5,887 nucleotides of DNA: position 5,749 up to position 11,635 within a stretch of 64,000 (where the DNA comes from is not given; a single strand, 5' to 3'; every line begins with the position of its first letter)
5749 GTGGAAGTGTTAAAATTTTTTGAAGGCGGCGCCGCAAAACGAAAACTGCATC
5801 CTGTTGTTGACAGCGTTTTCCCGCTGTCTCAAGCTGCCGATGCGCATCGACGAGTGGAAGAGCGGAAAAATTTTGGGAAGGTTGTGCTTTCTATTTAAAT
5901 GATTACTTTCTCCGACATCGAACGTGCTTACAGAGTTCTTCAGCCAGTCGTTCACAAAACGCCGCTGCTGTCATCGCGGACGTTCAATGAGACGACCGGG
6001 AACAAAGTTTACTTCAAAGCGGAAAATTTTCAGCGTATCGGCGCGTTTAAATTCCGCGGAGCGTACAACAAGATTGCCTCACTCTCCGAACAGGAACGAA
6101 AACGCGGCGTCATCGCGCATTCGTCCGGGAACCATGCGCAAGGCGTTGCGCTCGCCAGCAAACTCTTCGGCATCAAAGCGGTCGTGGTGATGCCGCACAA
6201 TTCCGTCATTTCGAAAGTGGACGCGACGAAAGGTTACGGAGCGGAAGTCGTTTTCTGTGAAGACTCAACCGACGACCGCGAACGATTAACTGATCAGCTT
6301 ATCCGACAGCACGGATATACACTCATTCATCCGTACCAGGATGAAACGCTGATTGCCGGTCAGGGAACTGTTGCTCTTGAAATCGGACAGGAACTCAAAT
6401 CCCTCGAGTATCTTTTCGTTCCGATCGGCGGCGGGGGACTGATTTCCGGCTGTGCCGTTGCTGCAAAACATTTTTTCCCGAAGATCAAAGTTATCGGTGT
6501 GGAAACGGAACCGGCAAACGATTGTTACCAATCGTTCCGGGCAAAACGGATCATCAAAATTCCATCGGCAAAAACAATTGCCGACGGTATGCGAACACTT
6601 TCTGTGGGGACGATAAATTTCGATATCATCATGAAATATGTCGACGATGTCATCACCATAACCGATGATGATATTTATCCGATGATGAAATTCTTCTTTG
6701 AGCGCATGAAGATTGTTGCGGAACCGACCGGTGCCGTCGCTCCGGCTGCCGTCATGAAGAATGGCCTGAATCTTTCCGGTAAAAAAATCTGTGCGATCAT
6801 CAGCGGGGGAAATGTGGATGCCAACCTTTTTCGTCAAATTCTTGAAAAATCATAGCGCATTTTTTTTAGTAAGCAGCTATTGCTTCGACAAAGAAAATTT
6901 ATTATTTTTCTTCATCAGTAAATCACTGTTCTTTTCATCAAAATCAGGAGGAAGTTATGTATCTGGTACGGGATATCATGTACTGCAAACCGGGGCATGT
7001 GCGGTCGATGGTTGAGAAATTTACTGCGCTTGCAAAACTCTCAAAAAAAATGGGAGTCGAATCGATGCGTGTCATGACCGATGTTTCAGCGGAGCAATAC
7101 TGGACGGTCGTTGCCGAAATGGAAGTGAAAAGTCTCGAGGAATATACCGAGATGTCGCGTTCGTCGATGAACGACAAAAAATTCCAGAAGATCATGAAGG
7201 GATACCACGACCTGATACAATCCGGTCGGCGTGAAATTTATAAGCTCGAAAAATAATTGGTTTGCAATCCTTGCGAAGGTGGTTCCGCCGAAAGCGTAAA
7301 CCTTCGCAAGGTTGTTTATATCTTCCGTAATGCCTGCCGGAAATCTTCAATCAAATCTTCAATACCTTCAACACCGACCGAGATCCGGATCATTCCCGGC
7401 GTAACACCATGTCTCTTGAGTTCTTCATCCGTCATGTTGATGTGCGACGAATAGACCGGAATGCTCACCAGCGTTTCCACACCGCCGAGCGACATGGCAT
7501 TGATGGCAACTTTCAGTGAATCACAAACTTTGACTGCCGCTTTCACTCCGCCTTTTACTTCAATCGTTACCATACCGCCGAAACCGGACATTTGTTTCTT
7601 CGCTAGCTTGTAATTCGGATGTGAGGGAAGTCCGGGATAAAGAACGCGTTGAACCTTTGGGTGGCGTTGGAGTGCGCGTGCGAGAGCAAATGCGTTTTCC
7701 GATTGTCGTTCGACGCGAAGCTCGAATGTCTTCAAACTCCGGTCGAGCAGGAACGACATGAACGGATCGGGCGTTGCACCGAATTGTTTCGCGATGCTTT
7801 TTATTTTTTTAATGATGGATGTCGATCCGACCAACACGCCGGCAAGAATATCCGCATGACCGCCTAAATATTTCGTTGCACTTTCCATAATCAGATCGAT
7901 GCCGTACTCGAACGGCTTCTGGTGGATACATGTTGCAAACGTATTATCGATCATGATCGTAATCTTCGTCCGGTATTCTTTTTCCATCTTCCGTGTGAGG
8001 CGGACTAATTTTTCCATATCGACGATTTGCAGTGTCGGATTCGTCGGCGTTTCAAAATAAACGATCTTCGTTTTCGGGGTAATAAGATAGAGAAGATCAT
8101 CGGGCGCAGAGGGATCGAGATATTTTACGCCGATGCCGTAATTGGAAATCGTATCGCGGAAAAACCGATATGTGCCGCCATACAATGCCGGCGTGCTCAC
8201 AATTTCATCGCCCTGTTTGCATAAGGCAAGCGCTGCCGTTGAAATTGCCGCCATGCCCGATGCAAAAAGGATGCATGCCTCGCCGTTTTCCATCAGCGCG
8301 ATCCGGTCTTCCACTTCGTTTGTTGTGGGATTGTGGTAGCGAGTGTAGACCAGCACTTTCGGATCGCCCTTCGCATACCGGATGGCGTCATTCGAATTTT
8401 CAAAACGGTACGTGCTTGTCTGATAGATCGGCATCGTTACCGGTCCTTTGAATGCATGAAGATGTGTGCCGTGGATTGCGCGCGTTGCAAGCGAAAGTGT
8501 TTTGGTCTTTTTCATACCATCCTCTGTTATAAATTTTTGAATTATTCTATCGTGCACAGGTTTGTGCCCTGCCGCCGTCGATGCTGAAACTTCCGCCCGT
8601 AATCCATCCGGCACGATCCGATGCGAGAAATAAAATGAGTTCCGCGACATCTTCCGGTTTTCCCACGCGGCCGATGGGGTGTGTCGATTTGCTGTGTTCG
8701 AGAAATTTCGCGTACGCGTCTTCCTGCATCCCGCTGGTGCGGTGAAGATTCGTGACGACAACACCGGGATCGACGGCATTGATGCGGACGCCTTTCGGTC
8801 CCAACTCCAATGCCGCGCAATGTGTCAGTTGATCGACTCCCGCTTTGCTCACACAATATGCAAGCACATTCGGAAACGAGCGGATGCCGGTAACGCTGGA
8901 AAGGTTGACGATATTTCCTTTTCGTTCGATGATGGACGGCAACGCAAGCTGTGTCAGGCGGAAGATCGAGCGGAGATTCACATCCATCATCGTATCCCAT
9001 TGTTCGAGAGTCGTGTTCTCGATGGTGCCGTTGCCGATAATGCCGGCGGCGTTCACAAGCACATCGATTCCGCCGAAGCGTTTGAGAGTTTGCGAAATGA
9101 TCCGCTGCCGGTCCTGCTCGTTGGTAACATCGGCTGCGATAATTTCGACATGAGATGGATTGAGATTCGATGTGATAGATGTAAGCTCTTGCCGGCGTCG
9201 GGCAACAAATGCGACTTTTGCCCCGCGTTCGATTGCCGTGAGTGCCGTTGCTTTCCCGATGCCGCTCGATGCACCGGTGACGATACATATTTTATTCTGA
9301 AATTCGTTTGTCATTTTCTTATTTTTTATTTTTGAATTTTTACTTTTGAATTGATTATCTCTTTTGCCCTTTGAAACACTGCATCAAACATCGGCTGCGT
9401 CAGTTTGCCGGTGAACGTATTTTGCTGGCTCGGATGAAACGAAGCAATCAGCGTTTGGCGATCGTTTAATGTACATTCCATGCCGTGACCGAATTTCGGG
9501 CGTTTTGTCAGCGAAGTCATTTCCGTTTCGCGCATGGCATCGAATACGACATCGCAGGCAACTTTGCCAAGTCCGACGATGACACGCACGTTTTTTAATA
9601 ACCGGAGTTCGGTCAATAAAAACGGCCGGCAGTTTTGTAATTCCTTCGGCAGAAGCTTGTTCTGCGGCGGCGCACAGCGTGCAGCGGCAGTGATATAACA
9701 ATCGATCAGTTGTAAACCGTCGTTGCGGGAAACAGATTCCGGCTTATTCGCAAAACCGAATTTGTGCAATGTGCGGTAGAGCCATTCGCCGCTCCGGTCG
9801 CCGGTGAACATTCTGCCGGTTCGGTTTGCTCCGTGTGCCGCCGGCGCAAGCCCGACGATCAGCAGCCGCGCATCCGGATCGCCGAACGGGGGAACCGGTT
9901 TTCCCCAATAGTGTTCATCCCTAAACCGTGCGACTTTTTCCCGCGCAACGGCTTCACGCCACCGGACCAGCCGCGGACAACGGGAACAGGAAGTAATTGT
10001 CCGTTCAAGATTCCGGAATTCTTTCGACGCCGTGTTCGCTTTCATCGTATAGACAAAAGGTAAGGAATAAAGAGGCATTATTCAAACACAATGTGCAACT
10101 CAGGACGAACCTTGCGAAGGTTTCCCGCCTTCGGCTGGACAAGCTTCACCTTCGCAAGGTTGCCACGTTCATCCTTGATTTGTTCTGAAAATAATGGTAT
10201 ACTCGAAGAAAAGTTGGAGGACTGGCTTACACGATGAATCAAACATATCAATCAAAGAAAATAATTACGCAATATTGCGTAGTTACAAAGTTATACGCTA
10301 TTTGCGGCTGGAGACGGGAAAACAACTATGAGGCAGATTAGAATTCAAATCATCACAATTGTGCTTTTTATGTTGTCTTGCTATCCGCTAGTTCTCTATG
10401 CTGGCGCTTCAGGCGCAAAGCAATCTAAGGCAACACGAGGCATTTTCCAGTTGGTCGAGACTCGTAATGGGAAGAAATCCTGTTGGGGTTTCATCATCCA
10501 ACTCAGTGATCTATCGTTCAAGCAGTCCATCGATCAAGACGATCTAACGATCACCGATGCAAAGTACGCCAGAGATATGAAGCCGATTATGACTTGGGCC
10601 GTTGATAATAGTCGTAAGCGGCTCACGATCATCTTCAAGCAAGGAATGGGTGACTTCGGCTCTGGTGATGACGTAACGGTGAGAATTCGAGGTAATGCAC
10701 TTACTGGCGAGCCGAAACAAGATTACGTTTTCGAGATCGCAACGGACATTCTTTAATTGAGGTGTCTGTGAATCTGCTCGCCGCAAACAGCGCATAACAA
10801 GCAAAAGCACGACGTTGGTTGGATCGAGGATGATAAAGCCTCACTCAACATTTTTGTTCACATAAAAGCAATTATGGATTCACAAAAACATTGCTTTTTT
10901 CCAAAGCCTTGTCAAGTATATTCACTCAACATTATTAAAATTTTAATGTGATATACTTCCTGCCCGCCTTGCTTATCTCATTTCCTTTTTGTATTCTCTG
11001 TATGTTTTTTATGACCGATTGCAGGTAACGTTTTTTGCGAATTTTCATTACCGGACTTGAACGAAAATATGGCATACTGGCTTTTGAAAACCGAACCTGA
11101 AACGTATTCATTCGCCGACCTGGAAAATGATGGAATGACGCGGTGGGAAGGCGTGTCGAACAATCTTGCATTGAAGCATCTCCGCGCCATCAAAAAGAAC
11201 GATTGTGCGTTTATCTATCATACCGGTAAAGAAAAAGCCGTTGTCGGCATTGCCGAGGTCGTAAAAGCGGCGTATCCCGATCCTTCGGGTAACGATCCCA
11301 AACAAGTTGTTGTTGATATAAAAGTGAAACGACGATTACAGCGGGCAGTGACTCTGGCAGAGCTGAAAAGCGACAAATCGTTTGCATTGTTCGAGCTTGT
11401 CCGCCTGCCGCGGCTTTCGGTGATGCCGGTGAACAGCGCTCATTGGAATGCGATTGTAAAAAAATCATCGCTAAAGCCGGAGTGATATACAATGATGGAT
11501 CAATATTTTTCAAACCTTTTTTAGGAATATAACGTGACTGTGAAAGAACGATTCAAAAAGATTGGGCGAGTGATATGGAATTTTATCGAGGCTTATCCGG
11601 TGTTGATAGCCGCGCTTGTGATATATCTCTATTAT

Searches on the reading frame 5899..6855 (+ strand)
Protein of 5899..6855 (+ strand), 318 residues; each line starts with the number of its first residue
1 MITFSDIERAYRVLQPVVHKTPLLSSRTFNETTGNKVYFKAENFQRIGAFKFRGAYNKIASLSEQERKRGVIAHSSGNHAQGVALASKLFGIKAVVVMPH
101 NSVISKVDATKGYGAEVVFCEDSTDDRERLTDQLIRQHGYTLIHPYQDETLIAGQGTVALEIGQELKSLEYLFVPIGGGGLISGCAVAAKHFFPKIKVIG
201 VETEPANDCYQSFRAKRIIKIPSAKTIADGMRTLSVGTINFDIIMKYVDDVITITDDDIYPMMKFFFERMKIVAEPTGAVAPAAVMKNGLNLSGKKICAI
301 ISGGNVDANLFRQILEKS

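Call 97: search_protein_families(library=pfam, proteins=[window:5899-6855:+], max_evalue=0.001)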
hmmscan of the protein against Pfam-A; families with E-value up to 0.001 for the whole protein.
window:5899-6855:+ (318 aa): 1 family
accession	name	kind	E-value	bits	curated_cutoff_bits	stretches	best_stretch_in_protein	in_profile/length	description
PF00291.31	PALP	-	1.3e-84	284.5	35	1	16-303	3-295/295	Pyridoxal-phosphate dependent enzyme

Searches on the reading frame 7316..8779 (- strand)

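Call 97: search_protein_families(library=pfam, proteins=[window:7316-8779:-], max_evalue=0.001)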
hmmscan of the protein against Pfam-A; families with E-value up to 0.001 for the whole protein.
window:7316-8779:- (487 aa): 4 families
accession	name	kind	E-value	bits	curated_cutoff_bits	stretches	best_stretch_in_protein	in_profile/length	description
PF01053.26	Cys_Met_Meta_PP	-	2.7e-131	438.1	27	1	99-484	2-380/381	Cys/Met metabolism PLP-dependent enzyme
PF00155.27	Aminotran_1_2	-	5.8e-09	36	19.7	1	154-373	45-279/361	Aminotransferase class I and II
PF06838.17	Met_gamma_lyase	-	2.6e-05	23.4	24.2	1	172-325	79-245/405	Methionine gamma-lyase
PF00266.25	Aminotran_5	-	0.00035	20.1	21.5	0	153-326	45-221/371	Aminotransferase class-V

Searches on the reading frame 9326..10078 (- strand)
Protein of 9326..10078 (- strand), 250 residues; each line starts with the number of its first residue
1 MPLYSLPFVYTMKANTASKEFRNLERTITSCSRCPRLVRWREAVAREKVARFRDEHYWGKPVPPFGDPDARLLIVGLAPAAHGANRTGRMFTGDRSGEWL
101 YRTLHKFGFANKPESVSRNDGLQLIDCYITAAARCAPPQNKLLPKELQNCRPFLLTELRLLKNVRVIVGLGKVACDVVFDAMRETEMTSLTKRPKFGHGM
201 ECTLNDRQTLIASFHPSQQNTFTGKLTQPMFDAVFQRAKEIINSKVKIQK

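Call 97: search_protein_families(library=pfam, proteins=[window:9326-10078:-], max_evalue=0.001)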
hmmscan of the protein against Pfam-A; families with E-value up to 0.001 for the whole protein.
window:9326-10078:- (250 aa): 1 family
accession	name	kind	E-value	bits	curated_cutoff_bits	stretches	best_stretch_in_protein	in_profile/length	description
PF03167.25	UDG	-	8.3e-29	100.9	24.3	1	63-237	1-139/141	Uracil DNA glycosylase superfamily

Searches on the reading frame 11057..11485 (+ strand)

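Call 97: search_protein_families(library=pfam, proteins=[window:11057-11485:+], max_evalue=0.001)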
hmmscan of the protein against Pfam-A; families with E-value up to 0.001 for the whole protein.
window:11057-11485:+ (142 aa): 1 family
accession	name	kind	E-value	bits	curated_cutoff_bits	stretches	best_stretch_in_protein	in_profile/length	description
PF01878.24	EVE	-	1.9e-39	135.4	23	1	6-135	1-144/145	EVE domain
